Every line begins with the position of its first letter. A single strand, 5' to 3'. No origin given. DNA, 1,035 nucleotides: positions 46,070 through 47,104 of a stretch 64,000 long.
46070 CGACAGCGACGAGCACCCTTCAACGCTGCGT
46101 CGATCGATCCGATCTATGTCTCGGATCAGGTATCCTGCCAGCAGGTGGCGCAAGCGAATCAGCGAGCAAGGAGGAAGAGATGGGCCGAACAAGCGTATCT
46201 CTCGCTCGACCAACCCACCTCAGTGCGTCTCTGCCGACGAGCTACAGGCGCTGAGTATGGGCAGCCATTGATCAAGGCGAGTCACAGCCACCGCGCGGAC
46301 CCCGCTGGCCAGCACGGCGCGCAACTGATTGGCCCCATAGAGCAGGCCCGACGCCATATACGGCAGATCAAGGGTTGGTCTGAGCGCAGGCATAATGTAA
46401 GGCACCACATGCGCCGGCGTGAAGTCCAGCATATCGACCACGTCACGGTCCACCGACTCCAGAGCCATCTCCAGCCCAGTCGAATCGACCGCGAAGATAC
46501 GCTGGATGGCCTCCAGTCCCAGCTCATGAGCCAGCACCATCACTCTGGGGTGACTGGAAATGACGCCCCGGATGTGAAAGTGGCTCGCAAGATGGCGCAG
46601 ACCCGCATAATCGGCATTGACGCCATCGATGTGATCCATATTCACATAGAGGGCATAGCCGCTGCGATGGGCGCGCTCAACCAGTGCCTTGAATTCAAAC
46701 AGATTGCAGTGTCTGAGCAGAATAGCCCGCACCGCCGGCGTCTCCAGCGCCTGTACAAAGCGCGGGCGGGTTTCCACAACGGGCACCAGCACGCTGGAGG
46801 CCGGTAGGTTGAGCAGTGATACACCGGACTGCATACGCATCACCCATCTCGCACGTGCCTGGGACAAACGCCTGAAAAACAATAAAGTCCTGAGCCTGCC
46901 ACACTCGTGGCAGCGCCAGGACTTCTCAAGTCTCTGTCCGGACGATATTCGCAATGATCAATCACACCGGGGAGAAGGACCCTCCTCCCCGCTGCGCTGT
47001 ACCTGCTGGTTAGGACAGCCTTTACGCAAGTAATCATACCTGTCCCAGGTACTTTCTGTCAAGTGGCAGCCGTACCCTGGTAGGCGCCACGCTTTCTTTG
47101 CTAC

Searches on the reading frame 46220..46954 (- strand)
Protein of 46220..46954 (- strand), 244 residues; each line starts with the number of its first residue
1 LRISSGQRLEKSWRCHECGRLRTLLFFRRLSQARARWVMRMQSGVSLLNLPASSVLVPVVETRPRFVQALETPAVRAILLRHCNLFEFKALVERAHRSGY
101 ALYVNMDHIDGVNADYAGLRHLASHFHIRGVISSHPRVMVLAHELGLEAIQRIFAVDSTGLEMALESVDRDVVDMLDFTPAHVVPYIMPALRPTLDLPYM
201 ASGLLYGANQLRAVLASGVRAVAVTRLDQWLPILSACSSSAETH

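Call 4: search_protein_families(library=pfam, proteins=[window:46220-46954:-])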
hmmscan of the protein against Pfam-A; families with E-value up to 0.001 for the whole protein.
window:46220-46954:- (244 aa): 1 family
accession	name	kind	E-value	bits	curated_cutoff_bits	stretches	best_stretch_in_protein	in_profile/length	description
PF04309.18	G3P_antiterm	-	5.5e-31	107.7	27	1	57-230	2-173/173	Glycerol-3-phosphate responsive antiterminator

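Call 42: search_solved_structures(query=window:46223-46840:-, max_evalue=0.01)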
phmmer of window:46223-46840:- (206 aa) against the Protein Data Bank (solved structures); distinct sequences matched with E-value up to 0.01: 3.
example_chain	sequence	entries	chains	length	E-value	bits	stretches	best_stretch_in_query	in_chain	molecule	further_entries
3kts_A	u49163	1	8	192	4.9e-14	55.5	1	10-192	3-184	Glycerol uptake operon antiterminator regulatory protein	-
1vkf_A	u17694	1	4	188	2.8e-08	36.8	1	49-185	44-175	glycerol uptake operon antiterminator-related protein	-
3hdv_A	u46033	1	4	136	0.0092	18.8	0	57-151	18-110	Response regulator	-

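Call 43: search_protein_families(library=ncbifam, proteins=[window:46223-46840:-], max_evalue=0.001)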
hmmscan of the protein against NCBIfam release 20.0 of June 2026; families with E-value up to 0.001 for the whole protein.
window:46223-46840:- (206 aa): 0 families
